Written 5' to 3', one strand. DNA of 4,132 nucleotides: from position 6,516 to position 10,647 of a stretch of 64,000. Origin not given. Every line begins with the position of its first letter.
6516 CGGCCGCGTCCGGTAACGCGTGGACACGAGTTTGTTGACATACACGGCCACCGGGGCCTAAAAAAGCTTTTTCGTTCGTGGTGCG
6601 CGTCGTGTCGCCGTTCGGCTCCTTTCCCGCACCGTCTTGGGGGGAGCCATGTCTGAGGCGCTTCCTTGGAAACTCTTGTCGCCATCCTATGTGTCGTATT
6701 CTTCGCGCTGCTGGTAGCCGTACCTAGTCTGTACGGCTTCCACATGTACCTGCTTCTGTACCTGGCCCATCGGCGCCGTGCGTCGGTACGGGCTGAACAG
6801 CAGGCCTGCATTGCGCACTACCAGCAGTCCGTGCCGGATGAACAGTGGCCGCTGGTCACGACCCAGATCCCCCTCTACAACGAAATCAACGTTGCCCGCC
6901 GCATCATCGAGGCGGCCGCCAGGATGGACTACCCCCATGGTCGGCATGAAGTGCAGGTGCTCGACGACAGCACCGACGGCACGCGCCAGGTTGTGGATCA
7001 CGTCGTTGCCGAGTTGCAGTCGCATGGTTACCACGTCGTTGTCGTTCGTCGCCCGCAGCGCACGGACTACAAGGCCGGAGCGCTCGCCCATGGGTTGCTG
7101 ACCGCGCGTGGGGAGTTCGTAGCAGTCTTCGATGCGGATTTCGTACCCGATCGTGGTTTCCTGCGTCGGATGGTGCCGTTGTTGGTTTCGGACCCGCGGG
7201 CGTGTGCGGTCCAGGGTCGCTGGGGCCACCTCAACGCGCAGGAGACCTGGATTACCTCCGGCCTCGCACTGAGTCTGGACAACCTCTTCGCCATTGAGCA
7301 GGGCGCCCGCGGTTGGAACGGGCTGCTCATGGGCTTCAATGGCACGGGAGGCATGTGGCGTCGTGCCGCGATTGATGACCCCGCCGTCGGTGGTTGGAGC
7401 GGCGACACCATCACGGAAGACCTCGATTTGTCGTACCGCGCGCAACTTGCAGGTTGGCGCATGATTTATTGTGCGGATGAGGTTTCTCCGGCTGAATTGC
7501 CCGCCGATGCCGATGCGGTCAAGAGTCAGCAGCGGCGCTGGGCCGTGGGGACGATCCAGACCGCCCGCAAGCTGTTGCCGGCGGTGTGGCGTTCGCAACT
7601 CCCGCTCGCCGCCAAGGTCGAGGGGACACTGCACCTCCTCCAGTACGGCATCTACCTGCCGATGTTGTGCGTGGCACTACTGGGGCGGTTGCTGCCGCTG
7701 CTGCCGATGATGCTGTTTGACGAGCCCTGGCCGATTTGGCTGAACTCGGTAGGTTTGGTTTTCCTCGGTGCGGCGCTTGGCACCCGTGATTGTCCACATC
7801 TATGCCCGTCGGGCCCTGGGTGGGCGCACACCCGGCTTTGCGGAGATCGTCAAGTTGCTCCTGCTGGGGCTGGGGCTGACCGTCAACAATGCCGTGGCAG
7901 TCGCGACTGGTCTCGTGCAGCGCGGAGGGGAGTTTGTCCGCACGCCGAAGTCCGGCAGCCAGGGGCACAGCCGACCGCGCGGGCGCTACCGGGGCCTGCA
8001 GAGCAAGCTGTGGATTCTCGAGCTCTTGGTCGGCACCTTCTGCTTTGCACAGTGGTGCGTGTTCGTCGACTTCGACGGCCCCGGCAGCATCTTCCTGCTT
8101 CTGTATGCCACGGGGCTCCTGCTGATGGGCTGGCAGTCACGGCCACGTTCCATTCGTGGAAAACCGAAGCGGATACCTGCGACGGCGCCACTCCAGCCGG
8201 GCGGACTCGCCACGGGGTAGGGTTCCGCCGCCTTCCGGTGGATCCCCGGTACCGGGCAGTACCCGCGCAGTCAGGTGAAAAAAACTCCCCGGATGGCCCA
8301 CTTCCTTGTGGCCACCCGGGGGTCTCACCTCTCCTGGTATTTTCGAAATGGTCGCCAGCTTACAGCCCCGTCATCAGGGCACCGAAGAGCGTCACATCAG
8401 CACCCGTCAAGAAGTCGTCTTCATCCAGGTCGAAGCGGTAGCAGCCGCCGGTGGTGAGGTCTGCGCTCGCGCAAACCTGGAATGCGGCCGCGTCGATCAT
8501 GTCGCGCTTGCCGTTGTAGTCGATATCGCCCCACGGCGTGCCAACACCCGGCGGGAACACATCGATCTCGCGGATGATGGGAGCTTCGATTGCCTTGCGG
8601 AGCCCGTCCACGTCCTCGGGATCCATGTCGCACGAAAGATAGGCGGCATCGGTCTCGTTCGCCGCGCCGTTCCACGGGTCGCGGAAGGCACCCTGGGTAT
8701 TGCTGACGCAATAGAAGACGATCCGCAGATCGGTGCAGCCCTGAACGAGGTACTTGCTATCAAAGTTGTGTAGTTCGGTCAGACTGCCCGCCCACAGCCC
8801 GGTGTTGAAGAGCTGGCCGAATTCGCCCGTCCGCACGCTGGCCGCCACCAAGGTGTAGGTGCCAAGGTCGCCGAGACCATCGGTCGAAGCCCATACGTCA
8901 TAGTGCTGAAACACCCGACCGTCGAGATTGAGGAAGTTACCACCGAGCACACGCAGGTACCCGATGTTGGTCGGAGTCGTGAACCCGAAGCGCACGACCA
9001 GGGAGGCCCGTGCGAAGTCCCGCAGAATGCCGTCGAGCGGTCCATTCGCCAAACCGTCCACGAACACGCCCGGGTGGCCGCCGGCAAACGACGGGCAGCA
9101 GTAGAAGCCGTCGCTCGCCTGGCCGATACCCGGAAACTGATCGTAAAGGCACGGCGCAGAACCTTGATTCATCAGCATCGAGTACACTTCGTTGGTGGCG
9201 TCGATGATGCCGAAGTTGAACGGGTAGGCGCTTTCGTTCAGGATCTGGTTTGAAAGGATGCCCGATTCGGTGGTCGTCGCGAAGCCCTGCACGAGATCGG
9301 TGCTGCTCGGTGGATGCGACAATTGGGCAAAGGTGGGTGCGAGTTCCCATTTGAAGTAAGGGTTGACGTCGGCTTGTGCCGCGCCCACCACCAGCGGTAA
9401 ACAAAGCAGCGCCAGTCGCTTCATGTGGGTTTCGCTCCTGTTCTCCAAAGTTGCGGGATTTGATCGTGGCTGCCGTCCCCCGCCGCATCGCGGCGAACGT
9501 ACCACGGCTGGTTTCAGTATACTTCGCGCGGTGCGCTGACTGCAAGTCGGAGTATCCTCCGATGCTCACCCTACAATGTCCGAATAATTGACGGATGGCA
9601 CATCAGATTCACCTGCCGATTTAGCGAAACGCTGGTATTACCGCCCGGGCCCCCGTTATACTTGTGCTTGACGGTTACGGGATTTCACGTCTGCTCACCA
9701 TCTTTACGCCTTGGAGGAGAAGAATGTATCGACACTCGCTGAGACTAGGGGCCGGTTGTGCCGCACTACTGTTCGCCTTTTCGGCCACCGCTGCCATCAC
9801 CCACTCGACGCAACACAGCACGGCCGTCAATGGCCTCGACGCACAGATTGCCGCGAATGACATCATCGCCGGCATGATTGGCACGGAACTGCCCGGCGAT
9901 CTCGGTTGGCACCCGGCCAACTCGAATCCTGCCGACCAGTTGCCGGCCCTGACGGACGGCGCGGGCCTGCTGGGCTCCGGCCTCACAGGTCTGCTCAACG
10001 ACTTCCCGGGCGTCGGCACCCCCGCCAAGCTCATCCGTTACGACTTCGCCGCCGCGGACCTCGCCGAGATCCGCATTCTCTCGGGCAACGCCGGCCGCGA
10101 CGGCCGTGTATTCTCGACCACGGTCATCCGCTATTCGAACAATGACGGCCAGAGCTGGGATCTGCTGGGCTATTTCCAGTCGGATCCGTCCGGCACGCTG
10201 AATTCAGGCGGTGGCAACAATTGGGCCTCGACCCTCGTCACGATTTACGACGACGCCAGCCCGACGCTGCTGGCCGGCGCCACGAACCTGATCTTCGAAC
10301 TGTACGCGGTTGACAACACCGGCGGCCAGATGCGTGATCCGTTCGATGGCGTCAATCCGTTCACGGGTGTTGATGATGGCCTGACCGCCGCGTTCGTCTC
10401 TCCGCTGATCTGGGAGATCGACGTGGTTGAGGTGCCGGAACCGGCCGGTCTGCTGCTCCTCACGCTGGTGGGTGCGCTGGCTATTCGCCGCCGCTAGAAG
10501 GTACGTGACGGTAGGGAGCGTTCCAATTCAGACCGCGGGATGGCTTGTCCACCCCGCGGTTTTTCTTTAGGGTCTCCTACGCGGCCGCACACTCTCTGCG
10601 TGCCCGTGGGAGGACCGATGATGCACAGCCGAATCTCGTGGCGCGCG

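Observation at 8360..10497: Divergent paralogs sharing an uncharacterised secreted module but ending in different surface anchors (dockerin-like vs PEP-CTERM)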

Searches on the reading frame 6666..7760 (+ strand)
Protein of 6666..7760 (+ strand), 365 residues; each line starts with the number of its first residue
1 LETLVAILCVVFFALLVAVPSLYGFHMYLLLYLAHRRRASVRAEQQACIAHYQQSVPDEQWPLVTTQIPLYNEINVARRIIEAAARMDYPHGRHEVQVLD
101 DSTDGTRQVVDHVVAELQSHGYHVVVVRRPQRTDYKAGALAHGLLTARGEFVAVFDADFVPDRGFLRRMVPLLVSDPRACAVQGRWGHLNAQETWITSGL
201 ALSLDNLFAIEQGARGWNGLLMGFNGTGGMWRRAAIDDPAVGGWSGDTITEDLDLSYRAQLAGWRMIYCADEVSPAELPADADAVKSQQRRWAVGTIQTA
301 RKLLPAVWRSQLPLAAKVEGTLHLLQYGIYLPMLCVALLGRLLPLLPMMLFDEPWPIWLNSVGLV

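Call 24: search_protein_families(library=pfam, proteins=[window:6666-7760:+], max_evalue=0.001)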
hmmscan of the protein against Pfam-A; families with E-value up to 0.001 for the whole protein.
window:6666-7760:+ (365 aa): 4 families
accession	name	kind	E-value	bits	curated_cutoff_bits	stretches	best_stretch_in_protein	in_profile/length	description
PF13641.12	Glyco_tranf_2_3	-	1e-24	88.3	27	1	66-294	5-229/230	Glycosyltransferase like family 2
PF00535.33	Glycos_transf_2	-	4.1e-21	76.1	23.3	1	68-235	4-163/168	Glycosyl transferase family 2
PF13632.12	Glyco_trans_2_3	-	4.7e-20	72.7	27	1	152-350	2-188/198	Glycosyl transferase family group 2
PF13506.12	Glyco_transf_21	-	3.8e-06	26.9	21.7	1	124-293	6-173/174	Glycosyl transferase family 21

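Call 58: search_solved_structures(query=window:6666-7760:+, max_evalue=0.001)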
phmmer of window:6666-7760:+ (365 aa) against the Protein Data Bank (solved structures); distinct sequences matched with E-value up to 0.001: 8.
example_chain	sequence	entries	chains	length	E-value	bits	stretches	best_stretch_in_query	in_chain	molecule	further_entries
5ej1_A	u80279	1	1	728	1.3e-20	77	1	56-317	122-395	Putative cellulose synthase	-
4hg6_A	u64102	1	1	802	1.6e-20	76.7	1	56-317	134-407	Cellulose Synthase Subunit A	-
4p00_A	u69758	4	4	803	1.6e-20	76.7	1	56-317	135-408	Cellulose Synthase A subunit | Cellulose Synthase subunit A | Putative cellulose synthase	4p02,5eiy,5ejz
9b8v_E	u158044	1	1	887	2.9e-15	59.4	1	60-306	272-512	Cellulose synthase catalytic subunit [UDP-forming]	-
7lby_A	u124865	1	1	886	2.9e-15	59.4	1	60-306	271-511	Cellulose synthase catalytic subunit [UDP-forming]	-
9fmv_A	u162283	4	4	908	3e-15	59.3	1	60-306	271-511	Cellulose synthase catalytic subunit [UDP-forming]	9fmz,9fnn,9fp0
6yv7_B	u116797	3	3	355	2.2e-07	33.5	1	57-183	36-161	Glycosyl transferase, family 2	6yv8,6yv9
6yv7_A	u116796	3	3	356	2.2e-07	33.4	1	57-183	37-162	Glycosyl transferase, family 2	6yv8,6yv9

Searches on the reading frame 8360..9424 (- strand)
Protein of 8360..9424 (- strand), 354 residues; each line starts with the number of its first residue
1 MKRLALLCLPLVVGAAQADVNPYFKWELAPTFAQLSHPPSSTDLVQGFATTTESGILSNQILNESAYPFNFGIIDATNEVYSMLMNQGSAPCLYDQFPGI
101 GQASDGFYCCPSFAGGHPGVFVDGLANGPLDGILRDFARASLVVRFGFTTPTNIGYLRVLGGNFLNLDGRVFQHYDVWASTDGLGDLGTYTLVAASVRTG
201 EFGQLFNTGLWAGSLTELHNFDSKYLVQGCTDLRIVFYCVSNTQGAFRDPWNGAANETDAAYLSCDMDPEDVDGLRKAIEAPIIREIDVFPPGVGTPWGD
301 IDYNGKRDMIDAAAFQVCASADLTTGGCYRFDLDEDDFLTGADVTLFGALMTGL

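Call 3: search_protein_families(library=pfam, proteins=[window:8360-9424:-], max_evalue=0.1)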
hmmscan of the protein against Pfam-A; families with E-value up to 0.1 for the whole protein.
window:8360-9424:- (354 aa): 0 families

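Call 4: search_protein_families(library=ncbifam, proteins=[window:8360-9424:-], max_evalue=0.1)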
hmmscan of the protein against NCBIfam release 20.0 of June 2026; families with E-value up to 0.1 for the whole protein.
window:8360-9424:- (354 aa): 0 families

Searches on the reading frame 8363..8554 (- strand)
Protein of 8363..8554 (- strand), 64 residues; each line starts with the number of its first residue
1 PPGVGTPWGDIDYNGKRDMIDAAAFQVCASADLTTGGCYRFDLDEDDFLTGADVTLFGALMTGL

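Call 80: search_protein_families(library=ncbifam, proteins=[window:8363-8554:-], max_evalue=10)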
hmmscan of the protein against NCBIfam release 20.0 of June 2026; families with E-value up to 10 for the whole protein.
seq(64 aa): 0 families

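Call 81: search_protein_families(library=pfam, proteins=[window:8363-8554:-], max_evalue=10)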
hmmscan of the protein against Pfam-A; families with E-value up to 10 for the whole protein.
seq(64 aa): 0 families

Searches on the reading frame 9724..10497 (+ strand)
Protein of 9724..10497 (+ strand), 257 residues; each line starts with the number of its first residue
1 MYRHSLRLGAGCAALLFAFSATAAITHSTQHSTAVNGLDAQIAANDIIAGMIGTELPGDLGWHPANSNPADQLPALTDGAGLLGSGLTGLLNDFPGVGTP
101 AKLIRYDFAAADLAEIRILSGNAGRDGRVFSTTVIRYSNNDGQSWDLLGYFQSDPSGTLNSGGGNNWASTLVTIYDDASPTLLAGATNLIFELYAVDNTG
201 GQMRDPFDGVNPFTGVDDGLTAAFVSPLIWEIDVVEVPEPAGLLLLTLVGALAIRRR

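Call 3: search_protein_families(library=pfam, proteins=[window:9724-10497:+], max_evalue=0.1)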
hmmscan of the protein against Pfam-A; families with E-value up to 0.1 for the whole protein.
window:9724-10497:+ (257 aa): 1 family
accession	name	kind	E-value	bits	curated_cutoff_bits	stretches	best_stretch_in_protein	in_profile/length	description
PF07589.16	PEP-CTERM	-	0.028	14.9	20.7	1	237-257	2-24/24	PEP-CTERM motif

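Call 4: search_protein_families(library=ncbifam, proteins=[window:9724-10497:+], max_evalue=0.1)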
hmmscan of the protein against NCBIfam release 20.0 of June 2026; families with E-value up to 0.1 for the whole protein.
window:9724-10497:+ (257 aa): 3 families
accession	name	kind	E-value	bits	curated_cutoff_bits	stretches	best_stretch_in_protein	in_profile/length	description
TIGR02595.1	PEP_CTERM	domain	0.0087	16.8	16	1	237-257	1-21/24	PEP-CTERM sorting domain-containing protein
NF038120.1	PEP_CTERM_QFxxD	subfamily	0.062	13.2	80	0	231-256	187-211/215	NF038120 family PEP-CTERM protein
TIGR03901.2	MYXO-CTERM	domain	0.091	13.2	20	1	240-257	15-33/34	MYXO-CTERM sorting domain-containing protein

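Call 52: search_protein_representatives(alignment_id=A5)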
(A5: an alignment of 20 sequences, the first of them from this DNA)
Query: 20 sequences, 210 profile positions. Proteins with E-value up to 0.001 (for the whole library): 282; up to 1e-10: 188; up to 1e-30: 102. The best 150 are listed.
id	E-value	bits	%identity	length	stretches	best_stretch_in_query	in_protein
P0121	8.1e-101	352.1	-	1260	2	3-207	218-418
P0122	1.6e-81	289.1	-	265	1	2-209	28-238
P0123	2.9e-78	278.4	-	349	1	2-209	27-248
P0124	4.4e-76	271.3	-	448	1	4-209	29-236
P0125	3.2e-75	268.5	-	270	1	2-209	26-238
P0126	2.2e-72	259.2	-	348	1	7-209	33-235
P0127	2.6e-72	259.0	-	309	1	4-209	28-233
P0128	1.5e-68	246.7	-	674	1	3-209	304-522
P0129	3.4e-68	245.5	-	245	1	36-209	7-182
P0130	5.0e-68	245.0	-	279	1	2-209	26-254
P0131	5.9e-68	244.8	-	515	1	2-209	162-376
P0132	9.3e-68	244.1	-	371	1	9-209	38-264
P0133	2.0e-67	243.0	-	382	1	9-209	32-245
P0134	2.9e-67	242.5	-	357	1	2-209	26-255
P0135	4.0e-67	242.1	-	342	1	4-209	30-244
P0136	5.1e-65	235.2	-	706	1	2-209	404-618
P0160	8.4e-52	192.0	-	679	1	4-209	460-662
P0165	5.2e-50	186.1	-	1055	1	3-209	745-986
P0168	1.4e-49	184.7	-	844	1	3-209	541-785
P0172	1.3e-47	178.3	-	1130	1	3-209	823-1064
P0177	4.5e-46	173.2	-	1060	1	3-208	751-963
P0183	4.0e-41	157.1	-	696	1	4-208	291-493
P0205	1.0e-35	139.4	-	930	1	5-209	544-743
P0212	8.2e-33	129.9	-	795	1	2-209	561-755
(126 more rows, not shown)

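Call 54: search_protein_families(library=pfam, proteins=[P0121, P0136, P0160, P0165, P0168, P0172, P0177, P0183, P0205, P0212], max_evalue=0.001)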
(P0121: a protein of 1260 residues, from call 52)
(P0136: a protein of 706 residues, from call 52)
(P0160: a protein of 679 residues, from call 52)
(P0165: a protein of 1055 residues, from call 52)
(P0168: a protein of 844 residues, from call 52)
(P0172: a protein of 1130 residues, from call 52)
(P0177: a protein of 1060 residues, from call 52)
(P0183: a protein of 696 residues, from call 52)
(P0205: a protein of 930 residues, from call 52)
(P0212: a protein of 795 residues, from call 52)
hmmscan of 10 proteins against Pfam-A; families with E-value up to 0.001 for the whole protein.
P0121 (1260 aa): 0 families

P0136 (706 aa): 0 families

P0160 (679 aa): 1 family
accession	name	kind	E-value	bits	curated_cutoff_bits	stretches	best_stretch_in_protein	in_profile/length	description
PF13860.13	FlgD_ig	-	3.8e-08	33.6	27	1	20-89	6-75/79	FlgD Ig-like domain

P0165 (1055 aa): 1 family
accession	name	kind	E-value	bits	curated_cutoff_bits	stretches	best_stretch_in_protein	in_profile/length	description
PF13499.12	EF-hand_7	-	7.7e-05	23.4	30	1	992-1049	12-65/67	EF-hand domain pair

P0168 (844 aa): 0 families

P0172 (1130 aa): 0 families

P0177 (1060 aa): 4 families
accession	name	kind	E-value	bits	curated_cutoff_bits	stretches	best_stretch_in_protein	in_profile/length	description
PF13860.13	FlgD_ig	-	4.4e-13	49.5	27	1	69-122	26-78/79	FlgD Ig-like domain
PF13927.12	Ig_3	-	2.4e-08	34.8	30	0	482-547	4-78/78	Immunoglobulin domain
PF07679.22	I-set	-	7.4e-05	23.2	23.7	0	481-557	2-87/90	Immunoglobulin I-set domain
PF00047.31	ig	-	0.00078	20.1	21.8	0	507-555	23-80/81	Immunoglobulin domain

P0183 (696 aa): 2 families
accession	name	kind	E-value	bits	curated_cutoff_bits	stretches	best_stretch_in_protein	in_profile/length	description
PF02557.22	VanY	-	2e-34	118.7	25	1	124-248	4-131/132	D-alanyl-D-alanine carboxypeptidase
PF08239.17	SH3_3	-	5.9e-11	42.8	27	1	20-71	2-50/54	Bacterial SH3 domain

P0205 (930 aa): 1 family
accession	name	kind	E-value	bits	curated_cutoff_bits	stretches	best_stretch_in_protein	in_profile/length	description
PF25275.1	Golvesin_C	-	2.6e-29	102.4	31.6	1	362-492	2-131/132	Golvesin C-terminal domain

P0212 (795 aa): 3 families
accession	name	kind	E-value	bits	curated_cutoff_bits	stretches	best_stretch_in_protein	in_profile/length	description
PF00754.31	F5_F8_type_C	-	2.4e-13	50.8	28.2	1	379-504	2-126/127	F5/8 type C domain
PF22633.2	F5_F8_type_C_2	-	6.9e-10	39.8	27.8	1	394-488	2-91/91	NedA-like, galactose-binding domain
PF00404.24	Dockerin_1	-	0.00062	20.4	22.9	0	767-788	2-23/57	Dockerin type I domain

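Call 59: search_dna_similar(query=window:9724-10497:+, collection=plasmids, mode=protein, max_rows=10)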
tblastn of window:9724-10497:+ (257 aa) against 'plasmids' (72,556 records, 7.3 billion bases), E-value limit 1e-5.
No match.
